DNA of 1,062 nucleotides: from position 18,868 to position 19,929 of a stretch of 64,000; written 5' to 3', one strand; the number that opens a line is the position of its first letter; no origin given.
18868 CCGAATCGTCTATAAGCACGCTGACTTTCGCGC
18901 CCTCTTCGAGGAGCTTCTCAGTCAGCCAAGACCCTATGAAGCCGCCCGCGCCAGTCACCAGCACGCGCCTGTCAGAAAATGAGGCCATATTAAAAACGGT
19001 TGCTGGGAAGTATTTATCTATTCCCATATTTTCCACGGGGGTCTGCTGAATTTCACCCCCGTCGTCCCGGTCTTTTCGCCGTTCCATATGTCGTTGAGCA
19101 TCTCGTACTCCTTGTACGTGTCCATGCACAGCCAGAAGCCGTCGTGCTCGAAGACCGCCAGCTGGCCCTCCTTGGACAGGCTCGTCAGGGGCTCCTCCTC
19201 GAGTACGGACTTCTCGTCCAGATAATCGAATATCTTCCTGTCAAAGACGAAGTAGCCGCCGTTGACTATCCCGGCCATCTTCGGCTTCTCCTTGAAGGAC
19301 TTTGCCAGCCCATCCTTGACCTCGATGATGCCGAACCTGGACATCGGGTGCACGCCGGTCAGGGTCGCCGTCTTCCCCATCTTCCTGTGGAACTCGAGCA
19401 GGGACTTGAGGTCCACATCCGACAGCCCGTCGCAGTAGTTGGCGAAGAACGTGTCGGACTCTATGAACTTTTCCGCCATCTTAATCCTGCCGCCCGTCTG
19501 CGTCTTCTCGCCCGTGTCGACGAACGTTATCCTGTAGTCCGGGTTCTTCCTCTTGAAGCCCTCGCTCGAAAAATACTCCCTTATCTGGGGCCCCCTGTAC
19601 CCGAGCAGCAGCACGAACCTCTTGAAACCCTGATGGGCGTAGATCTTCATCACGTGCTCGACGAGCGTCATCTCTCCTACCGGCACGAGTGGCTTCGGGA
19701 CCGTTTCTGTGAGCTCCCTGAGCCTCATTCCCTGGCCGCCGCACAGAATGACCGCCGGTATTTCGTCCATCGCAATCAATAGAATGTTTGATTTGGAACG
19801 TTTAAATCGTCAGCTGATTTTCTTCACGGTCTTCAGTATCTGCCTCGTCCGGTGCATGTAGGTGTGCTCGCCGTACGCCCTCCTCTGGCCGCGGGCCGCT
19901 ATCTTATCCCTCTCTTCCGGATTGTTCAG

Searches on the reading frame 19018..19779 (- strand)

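Call 8: search_protein_families(library=ncbifam, proteins=[window:19018-19779:-], max_evalue=1e-10)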
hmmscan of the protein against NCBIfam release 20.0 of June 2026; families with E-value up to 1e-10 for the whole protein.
window:19018-19779:- (253 aa): 10 families
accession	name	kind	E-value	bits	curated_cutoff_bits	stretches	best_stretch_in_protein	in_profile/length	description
TIGR02623.1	G1P_cyt_trans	equivalog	1.3e-66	224.7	300.25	2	76-237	87-250/255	glucose-1-phosphate cytidylyltransferase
TIGR03992.1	Arch_glmU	subfamily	7.7e-32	110.6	292.1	1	9-217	3-212/393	bifunctional sugar-1-phosphate nucleotidylyltransferase/acetyltransferase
NF052502.1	man1P_GTase_Rv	exception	4.3e-26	91.6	440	1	9-225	3-223/352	mannose-1-phosphate guanylyltransferase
NF049965.1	GlMnHpPGnyltfHddC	equivalog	1.5e-25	90.1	300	1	9-191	3-179/221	D-glycero-D-manno-heptose 1-phosphate guanosyltransferase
NF041173.1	Sug_nt_acttase_Thmprot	equivalog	5.7e-18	65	600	1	9-227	3-220/405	bifunctional sugar-1-phosphate nucleotidylyltransferase/acetyltransferase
NF041313.1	UDPGP_AglF_Halo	equivalog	7.4e-18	64.8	400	1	9-186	3-181/234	UTP--glucose-1-phosphate uridylyltransferase AglF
NF045761.1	NAMPUrTaseMurU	equivalog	8.7e-18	65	250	1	9-229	3-224/226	N-acetylmuramate alpha-1-phosphate uridylyltransferase MurU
TIGR01208.1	rmlA_long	equivalog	1.8e-15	56.7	320.25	1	9-188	2-183/353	glucose-1-phosphate thymidylyltransferase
TIGR02091.1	glgC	equivalog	1e-11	44.5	424.9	1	9-216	3-243/364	glucose-1-phosphate adenylyltransferase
NF002023.0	PRK00844.1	subfamily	8.9e-11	41.2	458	0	3-169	3-184/408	glucose-1-phosphate adenylyltransferase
